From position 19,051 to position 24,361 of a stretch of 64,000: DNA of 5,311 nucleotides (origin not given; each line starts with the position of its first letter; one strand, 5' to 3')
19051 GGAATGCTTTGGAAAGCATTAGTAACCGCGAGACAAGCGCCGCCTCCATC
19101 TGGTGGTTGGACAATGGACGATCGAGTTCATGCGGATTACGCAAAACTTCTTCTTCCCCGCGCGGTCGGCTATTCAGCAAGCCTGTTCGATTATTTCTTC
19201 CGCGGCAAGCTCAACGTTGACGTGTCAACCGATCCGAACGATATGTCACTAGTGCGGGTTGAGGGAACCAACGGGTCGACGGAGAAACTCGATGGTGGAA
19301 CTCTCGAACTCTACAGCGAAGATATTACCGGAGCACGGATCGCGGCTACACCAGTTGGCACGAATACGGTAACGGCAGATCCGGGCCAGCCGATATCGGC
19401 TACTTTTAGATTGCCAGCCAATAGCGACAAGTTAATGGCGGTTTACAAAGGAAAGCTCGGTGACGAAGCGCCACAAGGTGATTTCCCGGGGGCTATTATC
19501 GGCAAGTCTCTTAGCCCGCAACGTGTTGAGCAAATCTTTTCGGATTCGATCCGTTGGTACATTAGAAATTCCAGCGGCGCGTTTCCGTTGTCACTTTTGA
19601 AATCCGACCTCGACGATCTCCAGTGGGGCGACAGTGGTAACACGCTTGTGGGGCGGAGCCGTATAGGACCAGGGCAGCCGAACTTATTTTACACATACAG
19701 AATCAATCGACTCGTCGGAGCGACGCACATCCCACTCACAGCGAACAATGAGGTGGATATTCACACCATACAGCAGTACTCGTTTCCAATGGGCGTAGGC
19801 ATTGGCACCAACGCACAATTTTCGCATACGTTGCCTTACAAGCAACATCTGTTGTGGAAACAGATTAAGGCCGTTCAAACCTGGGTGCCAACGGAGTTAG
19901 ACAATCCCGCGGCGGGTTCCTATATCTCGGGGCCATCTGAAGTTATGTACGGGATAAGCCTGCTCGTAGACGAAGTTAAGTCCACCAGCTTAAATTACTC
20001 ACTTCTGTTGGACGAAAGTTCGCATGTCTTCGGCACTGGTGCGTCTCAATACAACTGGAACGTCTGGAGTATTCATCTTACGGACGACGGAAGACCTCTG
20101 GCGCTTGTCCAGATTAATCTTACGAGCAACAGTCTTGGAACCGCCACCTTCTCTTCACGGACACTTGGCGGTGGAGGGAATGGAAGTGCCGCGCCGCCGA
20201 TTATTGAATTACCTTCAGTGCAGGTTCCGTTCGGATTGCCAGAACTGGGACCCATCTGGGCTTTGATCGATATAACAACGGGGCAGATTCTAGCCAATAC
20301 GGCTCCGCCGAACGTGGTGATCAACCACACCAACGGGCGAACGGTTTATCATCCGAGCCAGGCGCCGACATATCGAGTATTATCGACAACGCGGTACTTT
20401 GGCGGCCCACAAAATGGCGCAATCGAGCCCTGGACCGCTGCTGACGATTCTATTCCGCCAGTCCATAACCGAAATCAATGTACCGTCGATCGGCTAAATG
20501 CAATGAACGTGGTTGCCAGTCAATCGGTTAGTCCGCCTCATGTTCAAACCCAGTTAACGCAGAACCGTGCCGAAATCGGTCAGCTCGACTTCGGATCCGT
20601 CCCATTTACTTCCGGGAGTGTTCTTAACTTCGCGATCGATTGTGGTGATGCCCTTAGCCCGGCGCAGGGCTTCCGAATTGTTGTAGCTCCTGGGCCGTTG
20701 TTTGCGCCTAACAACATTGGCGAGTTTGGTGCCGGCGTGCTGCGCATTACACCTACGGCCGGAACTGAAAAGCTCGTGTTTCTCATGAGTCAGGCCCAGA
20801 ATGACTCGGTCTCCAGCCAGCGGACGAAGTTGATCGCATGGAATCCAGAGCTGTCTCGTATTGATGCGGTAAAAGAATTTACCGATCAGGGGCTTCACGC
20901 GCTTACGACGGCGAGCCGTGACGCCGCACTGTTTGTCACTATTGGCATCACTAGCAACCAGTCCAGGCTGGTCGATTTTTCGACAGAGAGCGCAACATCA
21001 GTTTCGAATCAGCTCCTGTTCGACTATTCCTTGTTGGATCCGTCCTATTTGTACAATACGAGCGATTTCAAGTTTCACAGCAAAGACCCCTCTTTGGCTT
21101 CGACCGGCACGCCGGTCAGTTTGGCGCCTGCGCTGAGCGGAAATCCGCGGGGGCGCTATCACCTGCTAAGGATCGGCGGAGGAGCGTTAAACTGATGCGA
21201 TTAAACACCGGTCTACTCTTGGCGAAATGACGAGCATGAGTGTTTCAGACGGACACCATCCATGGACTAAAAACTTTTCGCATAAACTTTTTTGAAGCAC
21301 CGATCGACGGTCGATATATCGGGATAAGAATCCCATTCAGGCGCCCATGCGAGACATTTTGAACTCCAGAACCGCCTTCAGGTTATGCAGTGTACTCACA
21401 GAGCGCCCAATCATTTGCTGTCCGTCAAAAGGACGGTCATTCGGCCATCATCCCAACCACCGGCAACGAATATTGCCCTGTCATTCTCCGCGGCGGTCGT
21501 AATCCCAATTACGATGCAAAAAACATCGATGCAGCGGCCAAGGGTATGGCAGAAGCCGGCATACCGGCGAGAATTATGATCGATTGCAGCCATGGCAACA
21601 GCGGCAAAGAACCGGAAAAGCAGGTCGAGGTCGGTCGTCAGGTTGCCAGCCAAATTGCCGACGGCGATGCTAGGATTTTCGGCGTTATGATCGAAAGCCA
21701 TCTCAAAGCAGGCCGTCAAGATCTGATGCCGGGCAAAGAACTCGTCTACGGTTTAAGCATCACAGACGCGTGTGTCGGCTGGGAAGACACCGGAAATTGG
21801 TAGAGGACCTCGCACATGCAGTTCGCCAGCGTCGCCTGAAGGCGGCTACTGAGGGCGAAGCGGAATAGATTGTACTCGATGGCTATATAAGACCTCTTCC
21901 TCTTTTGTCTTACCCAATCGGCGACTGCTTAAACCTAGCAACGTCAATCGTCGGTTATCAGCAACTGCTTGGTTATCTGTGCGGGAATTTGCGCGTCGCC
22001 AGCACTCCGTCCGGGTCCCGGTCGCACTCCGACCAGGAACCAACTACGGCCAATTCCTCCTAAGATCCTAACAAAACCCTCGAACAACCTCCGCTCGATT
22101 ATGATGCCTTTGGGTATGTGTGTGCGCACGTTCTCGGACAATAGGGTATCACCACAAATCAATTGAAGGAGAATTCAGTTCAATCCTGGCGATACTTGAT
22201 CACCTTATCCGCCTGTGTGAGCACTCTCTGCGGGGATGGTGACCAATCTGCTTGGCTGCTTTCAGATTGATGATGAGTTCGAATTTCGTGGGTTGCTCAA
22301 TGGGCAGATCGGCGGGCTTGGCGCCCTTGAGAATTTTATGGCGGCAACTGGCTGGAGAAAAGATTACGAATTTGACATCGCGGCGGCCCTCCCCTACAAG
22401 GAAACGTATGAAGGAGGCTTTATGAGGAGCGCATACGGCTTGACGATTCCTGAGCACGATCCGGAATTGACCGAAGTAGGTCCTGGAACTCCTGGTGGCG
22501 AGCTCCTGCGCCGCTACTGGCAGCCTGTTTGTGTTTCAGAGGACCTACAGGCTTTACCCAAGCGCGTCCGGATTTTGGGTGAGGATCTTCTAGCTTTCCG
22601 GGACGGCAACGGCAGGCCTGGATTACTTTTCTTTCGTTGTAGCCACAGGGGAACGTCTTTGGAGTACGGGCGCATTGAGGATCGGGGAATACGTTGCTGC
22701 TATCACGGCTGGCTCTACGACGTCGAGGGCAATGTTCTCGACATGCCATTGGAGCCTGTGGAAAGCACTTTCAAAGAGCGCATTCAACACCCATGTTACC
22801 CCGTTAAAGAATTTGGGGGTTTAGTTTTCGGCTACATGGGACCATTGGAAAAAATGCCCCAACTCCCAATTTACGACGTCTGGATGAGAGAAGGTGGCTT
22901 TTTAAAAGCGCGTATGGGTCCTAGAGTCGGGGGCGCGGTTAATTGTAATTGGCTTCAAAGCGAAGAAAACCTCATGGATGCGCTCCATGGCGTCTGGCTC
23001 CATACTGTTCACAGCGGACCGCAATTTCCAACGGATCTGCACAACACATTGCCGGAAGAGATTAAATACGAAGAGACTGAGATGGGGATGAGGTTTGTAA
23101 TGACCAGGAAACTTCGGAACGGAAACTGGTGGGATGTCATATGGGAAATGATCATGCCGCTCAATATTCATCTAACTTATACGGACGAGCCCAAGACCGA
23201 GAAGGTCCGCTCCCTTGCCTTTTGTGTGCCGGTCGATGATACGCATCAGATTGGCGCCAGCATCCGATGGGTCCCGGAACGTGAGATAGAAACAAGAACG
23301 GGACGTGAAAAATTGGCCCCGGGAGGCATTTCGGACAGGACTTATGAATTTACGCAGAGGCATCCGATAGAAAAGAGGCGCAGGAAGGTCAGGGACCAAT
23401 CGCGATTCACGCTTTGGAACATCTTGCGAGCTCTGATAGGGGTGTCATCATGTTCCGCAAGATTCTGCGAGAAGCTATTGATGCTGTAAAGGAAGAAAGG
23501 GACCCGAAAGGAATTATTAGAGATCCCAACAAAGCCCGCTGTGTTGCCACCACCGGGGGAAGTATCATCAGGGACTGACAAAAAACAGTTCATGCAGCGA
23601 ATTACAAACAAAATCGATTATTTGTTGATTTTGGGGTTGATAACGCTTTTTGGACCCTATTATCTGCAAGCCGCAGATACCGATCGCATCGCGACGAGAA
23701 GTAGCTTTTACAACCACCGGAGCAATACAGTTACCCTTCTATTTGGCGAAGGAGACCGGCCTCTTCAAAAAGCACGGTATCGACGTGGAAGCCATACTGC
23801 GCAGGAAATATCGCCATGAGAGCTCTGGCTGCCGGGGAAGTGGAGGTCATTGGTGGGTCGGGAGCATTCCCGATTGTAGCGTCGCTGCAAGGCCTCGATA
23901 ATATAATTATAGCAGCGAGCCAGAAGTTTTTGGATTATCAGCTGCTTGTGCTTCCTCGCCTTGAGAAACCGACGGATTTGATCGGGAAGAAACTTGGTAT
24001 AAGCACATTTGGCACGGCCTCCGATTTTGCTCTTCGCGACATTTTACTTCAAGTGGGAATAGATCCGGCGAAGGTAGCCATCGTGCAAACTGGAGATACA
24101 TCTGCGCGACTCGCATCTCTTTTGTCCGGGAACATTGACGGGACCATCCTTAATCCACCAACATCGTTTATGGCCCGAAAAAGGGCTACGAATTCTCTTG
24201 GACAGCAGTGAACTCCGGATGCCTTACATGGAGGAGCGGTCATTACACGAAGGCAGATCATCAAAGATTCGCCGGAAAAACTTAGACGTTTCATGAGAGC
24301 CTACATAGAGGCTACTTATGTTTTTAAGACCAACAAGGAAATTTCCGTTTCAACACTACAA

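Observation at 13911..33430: Two chained long direct repeats with an mgtC'|aroG' fusion junction bracket a secreted-protein operon and an 11-kb decayed filler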

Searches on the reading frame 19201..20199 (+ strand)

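Call 61: search_protein_families(library=pfam, proteins=[window:19201-20199:+], max_evalue=10)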
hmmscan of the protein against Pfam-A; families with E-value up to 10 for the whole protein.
window:19201-20199:+ (333 aa): 1 family
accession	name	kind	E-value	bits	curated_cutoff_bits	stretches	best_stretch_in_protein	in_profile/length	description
PF16640.11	Big_3_5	-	0.24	12.4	35.5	1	21-85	21-72/88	Bacterial Ig-like domain (group 3)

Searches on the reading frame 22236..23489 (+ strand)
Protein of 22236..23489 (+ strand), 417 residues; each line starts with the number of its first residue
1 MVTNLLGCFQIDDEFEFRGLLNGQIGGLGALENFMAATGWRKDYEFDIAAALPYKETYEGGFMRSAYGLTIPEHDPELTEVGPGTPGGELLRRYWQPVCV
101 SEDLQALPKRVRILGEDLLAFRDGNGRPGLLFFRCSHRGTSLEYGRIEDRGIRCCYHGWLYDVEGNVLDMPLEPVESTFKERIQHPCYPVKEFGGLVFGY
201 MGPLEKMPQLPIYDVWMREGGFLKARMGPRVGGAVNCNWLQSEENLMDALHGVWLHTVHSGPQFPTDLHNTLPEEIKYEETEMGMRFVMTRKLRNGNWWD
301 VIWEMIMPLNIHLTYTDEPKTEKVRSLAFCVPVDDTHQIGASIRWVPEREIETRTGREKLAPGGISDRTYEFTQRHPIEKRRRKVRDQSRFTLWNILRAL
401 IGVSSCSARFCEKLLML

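Call 5: search_protein_families(library=pfam, proteins=[window:22236-23489:+])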
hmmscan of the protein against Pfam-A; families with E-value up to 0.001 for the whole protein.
window:22236-23489:+ (417 aa): 1 family
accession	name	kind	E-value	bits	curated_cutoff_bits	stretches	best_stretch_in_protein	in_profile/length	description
PF00355.32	Rieske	-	2.4e-15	56.6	20.3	1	95-174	2-82/88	Rieske [2Fe-2S] domain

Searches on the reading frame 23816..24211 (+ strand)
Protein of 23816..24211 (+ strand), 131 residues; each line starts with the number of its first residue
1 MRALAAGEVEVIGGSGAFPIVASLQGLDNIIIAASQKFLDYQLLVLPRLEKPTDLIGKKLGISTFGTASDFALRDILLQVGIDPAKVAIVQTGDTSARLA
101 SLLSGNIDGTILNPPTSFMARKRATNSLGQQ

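Call 50: search_protein_families(library=pfam, proteins=[window:23816-24211:+], max_evalue=0.01)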
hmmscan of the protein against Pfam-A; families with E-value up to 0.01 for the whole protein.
window:23816-24211:+ (131 aa): 2 families
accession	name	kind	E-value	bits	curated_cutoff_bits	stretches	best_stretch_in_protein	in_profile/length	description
PF09084.16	NMT1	-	1.4e-07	32.1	20.5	1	49-111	85-145/216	NMT1/THI5 like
PF13379.11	NMT1_2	-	0.0027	18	24.7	1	57-114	123-180/252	NMT1-like family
